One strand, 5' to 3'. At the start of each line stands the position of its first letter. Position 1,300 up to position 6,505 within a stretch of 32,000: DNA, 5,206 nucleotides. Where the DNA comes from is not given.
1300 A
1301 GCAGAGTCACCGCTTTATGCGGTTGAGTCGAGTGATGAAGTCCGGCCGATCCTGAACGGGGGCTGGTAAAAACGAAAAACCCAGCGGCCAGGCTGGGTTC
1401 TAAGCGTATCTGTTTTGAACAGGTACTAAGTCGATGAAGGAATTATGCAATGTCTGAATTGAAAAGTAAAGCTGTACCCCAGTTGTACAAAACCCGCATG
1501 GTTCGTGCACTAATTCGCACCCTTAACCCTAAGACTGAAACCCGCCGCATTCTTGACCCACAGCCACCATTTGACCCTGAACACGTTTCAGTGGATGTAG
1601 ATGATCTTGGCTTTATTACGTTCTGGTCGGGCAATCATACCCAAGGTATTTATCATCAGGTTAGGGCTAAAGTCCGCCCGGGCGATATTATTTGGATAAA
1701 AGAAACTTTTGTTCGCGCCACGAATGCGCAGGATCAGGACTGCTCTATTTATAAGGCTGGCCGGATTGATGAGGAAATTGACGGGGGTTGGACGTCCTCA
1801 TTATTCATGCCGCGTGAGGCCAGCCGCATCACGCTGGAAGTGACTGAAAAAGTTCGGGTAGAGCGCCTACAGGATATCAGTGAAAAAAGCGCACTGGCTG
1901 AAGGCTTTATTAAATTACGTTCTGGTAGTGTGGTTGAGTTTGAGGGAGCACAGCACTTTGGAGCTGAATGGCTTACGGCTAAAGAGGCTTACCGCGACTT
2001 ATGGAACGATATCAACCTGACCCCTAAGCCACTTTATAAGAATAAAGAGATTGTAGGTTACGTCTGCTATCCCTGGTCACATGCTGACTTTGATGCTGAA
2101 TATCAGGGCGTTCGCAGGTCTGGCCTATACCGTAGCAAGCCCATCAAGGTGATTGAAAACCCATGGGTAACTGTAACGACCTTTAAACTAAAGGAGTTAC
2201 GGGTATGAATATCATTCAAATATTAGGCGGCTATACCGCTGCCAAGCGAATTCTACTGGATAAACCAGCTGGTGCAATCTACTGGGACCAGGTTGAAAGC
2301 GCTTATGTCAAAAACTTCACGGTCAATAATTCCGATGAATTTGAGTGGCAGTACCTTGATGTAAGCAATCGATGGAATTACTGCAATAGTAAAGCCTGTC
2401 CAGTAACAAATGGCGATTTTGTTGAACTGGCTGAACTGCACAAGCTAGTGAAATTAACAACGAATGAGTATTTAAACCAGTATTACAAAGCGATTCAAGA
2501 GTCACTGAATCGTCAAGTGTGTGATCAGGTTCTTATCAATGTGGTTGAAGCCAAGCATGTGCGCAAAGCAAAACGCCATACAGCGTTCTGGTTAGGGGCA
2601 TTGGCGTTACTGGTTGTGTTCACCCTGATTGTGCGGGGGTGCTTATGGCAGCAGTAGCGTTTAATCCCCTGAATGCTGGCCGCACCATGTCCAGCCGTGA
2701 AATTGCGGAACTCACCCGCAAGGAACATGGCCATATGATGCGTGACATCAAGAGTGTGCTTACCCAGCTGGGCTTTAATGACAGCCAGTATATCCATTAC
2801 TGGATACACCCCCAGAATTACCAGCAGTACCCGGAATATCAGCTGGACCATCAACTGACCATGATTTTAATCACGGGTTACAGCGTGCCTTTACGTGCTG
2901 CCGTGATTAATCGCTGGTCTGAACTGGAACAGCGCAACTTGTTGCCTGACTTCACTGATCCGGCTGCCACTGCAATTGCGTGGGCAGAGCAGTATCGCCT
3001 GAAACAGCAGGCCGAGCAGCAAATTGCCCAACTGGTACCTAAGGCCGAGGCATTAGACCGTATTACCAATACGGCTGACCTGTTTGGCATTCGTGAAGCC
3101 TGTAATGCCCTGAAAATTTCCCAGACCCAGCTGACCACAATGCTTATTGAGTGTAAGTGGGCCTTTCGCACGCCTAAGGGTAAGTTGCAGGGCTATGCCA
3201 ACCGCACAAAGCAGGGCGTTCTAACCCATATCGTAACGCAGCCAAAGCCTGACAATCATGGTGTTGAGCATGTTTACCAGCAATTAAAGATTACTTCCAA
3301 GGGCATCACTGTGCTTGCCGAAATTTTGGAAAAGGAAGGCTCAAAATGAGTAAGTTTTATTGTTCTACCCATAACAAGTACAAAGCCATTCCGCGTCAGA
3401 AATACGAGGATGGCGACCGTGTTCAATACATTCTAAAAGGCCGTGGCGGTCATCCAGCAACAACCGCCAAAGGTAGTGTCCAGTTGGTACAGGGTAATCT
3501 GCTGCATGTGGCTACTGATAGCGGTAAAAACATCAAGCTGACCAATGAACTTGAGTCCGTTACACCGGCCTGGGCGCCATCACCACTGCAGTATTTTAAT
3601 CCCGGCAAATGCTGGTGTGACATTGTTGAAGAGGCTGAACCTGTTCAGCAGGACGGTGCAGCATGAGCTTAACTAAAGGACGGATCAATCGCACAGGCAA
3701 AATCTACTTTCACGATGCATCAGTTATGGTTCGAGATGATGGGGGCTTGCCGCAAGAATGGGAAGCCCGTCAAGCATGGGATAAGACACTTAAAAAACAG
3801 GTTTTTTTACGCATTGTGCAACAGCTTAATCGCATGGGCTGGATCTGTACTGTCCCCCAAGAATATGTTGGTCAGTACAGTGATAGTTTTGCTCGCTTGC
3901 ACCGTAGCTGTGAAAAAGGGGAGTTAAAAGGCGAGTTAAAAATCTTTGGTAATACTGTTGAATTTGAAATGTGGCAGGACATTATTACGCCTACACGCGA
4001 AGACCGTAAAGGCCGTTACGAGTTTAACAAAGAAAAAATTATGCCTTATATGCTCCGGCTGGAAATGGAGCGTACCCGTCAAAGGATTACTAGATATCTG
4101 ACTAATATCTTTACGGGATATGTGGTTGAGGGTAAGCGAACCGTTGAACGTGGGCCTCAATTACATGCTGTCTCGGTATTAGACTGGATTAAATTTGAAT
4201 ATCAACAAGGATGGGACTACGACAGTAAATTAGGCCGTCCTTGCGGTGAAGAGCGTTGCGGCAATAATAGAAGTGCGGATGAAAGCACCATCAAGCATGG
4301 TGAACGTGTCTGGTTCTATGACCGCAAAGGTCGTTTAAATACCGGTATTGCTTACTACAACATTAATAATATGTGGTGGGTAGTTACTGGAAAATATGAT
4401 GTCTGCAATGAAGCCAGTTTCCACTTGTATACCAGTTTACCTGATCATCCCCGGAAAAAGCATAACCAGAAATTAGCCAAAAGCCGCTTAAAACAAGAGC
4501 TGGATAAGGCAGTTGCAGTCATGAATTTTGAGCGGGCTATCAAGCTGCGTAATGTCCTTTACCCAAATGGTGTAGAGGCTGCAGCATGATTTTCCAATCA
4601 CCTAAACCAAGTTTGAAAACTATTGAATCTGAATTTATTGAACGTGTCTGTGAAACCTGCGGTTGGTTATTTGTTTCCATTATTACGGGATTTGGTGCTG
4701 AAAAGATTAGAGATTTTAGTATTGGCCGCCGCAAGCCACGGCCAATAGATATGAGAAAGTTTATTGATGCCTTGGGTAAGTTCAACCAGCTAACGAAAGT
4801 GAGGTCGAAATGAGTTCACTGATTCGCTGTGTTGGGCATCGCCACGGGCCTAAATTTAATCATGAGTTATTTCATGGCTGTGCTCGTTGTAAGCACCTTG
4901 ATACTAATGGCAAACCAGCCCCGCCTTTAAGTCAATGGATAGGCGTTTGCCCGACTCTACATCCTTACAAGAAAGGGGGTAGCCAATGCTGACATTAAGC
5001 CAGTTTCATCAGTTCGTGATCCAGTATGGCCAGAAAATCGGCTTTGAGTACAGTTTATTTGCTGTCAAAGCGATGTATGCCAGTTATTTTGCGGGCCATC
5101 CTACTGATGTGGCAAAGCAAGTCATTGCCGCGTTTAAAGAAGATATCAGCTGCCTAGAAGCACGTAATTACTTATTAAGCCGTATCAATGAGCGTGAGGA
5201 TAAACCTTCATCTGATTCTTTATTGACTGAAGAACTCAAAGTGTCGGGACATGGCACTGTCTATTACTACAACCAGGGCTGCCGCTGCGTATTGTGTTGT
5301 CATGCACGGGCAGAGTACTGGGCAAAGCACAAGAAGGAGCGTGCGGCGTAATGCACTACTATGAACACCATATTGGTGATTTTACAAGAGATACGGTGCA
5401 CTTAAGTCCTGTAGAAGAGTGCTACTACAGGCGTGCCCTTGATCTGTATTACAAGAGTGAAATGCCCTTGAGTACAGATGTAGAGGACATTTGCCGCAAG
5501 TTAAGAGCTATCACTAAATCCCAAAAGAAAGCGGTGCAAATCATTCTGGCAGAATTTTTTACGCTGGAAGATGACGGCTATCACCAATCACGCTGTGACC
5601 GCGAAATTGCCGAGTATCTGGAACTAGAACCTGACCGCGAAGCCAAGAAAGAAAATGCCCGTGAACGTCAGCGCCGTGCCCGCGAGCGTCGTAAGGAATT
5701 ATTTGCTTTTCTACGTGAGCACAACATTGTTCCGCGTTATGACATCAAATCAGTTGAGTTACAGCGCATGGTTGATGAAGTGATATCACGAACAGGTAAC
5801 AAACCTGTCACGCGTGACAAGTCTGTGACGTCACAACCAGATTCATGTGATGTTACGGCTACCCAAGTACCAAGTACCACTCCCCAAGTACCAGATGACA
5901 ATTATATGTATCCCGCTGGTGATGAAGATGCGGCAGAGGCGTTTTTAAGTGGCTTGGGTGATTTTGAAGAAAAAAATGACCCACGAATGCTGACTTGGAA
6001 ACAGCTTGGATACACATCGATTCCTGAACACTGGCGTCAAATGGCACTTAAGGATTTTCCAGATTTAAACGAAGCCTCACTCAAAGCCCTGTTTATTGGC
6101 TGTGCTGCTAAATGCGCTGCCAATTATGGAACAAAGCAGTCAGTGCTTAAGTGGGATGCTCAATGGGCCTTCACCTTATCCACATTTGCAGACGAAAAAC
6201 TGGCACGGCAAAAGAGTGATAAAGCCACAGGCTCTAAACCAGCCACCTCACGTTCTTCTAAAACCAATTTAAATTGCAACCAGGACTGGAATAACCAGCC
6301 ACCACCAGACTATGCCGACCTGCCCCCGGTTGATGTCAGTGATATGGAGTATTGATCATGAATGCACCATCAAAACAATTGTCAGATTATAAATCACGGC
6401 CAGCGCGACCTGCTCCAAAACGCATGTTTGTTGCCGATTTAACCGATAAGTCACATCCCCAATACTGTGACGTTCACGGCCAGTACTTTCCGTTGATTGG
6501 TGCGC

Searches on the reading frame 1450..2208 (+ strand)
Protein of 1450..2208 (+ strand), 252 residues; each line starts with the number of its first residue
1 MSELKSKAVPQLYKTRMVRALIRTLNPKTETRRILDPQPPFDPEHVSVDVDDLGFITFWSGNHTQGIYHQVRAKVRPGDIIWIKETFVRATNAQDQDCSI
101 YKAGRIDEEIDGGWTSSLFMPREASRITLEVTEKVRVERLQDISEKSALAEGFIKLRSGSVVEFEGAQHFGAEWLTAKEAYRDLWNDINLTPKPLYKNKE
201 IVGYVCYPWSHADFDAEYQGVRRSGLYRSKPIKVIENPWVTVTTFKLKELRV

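Call 81: search_protein_families(library=phrogs, proteins=[window:1450-2208:+], max_evalue=0.001)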
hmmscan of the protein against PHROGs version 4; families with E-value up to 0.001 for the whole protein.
window:1450-2208:+ (252 aa): 2 families
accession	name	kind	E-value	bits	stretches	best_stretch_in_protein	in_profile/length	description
phrog_874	-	unknown function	4e-39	135.7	1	4-189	63-238/277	-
phrog_18361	-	unknown function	2.1e-11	45.4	1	120-154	1-34/92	-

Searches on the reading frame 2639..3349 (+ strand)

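Call 81: search_protein_families(library=phrogs, proteins=[window:2639-3349:+], max_evalue=0.001)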
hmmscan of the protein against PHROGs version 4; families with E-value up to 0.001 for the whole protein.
window:2639-3349:+ (236 aa): 8 families
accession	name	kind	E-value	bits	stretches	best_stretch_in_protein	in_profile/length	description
phrog_63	-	transcription regulation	1.7e-40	140.7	1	14-233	130-359/431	anti-repressor Ant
phrog_8235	-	transcription regulation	1.1e-18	68.6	1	16-101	12-106/219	anti-repressor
phrog_130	-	transcription regulation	6.5e-14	52.8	1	107-234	276-412/480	anti-repressor Ant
phrog_4936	-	transcription regulation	1.1e-12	49.4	1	3-141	1-167/257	transcriptional regulator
phrog_10324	-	transcription regulation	5.4e-11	43.8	1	15-115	4-109/205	anti-repressor Ant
phrog_373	-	transcription regulation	1.2e-06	29.1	1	14-102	97-194/373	anti-repressor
phrog_2657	-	transcription regulation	0.0004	20.7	0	12-98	19-112/243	transcriptional regulator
phrog_1726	-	transcription regulation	0.00045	21.1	1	14-133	15-154/264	anti-repressor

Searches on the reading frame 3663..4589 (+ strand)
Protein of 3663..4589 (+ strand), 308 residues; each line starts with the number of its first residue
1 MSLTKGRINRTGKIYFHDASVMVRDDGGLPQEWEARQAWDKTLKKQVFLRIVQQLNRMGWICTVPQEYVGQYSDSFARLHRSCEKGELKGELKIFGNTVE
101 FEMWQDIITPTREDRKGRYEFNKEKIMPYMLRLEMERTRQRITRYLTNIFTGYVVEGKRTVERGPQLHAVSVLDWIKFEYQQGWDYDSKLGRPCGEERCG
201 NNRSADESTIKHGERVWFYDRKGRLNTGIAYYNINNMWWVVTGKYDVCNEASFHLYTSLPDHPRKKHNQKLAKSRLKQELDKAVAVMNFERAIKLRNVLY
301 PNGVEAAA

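Call 81: search_protein_families(library=phrogs, proteins=[window:3663-4589:+], max_evalue=0.001)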
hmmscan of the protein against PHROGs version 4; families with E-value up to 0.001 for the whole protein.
window:3663-4589:+ (308 aa): 1 family
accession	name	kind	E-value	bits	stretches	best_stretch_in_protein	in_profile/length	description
phrog_7674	-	unknown function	2.1e-88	298.1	1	6-302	2-295/354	-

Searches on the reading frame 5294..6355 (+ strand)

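Call 81: search_protein_families(library=phrogs, proteins=[window:5294-6355:+], max_evalue=0.001)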
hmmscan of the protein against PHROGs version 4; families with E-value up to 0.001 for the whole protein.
window:5294-6355:+ (353 aa): 8 families
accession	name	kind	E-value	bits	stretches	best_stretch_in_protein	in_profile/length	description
phrog_12767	-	unknown function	1.1e-43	150.9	1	20-194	1-173/324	-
phrog_4118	-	DNA, RNA and nucleotide metabolism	2.1e-35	123.6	1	20-186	1-165/315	primosomal protein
phrog_6950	-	unknown function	2.5e-34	120.1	1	20-109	1-91/415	-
phrog_21472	-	unknown function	1.3e-28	101.5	1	19-184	3-163/299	-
phrog_9327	-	DNA, RNA and nucleotide metabolism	3.2e-23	83.7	1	20-192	4-167/276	primosomal protein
phrog_3992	-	DNA, RNA and nucleotide metabolism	4.4e-22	80.1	1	20-170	5-162/345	primosomal protein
phrog_6451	-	DNA, RNA and nucleotide metabolism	2.6e-15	57.9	1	20-135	1-112/272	primosomal protein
phrog_22470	-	DNA, RNA and nucleotide metabolism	7e-06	26.1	1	83-202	87-201/340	replication protein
